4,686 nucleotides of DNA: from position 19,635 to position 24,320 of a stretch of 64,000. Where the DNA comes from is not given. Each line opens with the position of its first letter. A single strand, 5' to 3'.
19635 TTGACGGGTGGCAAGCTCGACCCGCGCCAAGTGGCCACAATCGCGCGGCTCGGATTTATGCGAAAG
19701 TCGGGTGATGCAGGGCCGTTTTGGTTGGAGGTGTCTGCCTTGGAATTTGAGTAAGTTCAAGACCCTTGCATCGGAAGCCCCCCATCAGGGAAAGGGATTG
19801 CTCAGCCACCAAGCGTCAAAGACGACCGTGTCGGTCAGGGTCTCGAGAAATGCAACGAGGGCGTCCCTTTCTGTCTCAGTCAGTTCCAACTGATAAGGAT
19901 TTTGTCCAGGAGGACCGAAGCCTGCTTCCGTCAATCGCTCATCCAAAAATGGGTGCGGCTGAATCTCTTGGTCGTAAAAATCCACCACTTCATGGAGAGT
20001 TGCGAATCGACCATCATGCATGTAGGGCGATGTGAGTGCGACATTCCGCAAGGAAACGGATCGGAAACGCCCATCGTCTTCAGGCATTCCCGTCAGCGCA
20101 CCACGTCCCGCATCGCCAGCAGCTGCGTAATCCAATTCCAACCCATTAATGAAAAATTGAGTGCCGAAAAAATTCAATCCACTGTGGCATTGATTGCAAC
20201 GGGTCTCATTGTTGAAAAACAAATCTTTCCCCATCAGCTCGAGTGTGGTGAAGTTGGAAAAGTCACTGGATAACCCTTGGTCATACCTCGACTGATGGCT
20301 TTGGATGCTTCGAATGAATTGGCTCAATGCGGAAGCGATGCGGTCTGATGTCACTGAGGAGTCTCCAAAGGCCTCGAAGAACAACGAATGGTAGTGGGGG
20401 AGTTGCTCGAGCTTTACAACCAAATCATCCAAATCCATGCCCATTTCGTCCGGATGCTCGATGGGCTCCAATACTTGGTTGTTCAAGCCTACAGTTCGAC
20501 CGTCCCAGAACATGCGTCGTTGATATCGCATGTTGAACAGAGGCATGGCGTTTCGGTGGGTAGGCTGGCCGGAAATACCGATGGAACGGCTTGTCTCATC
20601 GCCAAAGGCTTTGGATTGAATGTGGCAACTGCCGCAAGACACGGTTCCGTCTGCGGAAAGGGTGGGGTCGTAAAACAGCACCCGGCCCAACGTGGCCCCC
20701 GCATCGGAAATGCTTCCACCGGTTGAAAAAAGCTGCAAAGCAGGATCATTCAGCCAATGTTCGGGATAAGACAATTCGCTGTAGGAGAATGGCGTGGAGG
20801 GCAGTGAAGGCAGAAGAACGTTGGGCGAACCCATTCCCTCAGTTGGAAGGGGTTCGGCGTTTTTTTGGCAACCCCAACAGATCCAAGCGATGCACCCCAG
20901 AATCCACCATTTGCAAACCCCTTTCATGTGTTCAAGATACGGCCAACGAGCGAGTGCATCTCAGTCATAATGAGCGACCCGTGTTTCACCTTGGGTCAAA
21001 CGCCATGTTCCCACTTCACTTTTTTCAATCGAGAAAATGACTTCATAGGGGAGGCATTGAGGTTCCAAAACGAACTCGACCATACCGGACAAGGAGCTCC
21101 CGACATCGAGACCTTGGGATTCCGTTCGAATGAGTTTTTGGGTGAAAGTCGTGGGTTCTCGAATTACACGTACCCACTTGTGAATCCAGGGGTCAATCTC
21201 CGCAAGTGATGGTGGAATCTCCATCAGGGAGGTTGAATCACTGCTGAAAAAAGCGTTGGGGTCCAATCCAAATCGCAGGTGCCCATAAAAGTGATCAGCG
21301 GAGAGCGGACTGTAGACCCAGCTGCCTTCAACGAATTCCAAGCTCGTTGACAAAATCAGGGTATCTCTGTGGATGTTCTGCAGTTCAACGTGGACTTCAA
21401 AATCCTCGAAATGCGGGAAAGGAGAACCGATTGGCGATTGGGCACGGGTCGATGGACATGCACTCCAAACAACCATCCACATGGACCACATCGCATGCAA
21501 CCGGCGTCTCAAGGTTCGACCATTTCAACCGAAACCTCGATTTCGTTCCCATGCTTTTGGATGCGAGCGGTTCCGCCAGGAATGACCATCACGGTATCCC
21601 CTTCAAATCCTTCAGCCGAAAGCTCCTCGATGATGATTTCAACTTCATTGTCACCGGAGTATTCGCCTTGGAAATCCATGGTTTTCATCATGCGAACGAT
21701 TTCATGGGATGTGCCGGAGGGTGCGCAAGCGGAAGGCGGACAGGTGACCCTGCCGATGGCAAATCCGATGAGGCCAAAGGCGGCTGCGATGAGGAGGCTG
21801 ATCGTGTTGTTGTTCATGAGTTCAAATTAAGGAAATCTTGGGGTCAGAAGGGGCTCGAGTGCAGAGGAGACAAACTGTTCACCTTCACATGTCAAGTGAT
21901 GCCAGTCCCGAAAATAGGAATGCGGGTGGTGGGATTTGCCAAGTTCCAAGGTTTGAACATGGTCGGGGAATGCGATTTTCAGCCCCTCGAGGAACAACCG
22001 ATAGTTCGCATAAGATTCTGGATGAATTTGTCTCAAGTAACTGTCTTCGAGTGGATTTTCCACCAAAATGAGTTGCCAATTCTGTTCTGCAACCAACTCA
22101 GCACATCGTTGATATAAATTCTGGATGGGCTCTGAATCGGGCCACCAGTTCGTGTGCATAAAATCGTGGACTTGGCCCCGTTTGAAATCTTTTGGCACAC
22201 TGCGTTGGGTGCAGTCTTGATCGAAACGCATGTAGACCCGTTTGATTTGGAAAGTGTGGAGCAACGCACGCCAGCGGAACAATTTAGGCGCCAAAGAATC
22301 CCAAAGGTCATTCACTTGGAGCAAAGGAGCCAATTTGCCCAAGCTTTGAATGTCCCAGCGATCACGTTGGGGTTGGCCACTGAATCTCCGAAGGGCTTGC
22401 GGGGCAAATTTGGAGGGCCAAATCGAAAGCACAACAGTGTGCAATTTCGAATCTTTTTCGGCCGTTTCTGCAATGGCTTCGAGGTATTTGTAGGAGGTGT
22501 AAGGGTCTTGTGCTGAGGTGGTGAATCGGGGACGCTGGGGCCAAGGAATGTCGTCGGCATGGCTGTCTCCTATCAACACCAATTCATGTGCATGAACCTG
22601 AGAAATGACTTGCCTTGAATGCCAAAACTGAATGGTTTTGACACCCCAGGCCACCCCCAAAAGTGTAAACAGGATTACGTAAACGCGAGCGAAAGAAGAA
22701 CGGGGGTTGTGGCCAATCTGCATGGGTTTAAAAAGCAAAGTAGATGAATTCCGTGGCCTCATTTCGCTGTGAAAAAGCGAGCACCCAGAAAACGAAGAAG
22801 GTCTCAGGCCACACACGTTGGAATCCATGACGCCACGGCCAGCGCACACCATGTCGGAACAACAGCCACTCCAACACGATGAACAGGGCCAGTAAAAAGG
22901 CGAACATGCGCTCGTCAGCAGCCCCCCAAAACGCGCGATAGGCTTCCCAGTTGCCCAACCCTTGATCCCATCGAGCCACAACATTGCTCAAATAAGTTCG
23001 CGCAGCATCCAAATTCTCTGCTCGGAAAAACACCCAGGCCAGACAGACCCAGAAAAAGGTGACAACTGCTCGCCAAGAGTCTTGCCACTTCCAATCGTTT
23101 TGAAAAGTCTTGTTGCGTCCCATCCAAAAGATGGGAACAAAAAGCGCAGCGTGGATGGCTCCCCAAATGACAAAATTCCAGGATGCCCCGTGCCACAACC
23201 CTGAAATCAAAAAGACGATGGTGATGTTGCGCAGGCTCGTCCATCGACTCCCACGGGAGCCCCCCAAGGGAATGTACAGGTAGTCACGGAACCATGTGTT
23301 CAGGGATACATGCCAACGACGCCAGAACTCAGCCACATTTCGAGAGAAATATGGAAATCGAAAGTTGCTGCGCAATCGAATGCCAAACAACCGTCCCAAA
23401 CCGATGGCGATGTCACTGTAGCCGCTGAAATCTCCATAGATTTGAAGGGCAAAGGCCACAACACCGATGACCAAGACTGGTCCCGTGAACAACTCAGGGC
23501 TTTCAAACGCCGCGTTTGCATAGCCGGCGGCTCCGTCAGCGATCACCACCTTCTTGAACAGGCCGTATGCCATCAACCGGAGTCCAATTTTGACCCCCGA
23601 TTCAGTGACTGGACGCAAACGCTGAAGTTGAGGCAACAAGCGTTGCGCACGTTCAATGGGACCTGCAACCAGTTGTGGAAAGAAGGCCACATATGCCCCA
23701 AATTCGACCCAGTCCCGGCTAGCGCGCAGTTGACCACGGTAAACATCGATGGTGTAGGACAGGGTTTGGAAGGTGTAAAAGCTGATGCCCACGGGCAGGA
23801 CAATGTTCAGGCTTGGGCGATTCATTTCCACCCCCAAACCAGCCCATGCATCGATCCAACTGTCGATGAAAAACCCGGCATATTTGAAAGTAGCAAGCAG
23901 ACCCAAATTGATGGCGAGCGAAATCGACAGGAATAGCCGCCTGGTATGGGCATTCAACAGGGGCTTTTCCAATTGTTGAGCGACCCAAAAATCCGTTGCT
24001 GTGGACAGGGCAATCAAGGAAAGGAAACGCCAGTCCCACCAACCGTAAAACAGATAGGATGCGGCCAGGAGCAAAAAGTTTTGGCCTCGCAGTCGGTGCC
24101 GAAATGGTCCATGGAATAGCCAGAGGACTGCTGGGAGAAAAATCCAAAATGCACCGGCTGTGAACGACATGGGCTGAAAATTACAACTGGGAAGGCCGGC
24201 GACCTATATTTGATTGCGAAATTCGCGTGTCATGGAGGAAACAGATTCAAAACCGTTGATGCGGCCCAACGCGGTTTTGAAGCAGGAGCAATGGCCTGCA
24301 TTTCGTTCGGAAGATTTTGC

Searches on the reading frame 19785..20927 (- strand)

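Call 48: search_protein_families(library=pfam, proteins=[window:19785-20927:-], max_evalue=0.001)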
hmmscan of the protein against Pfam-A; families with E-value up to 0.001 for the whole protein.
window:19785-20927:- (380 aa): 1 family
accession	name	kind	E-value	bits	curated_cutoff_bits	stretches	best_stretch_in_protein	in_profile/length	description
PF03150.19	CCP_MauG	-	2.7e-52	177.8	25.6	1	76-221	2-146/149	Di-haem cytochrome c peroxidase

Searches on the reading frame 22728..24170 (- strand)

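Call 28: search_protein_families(library=pfam, proteins=[window:22728-24170:-], max_evalue=0.0001)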
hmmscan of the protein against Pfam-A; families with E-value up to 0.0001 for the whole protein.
window:22728-24170:- (480 aa): 1 family
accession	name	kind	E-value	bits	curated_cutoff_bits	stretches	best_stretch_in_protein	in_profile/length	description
PF03062.24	MBOAT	-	1.4e-27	97.4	27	1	49-373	22-320/337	MBOAT, membrane-bound O-acyltransferase family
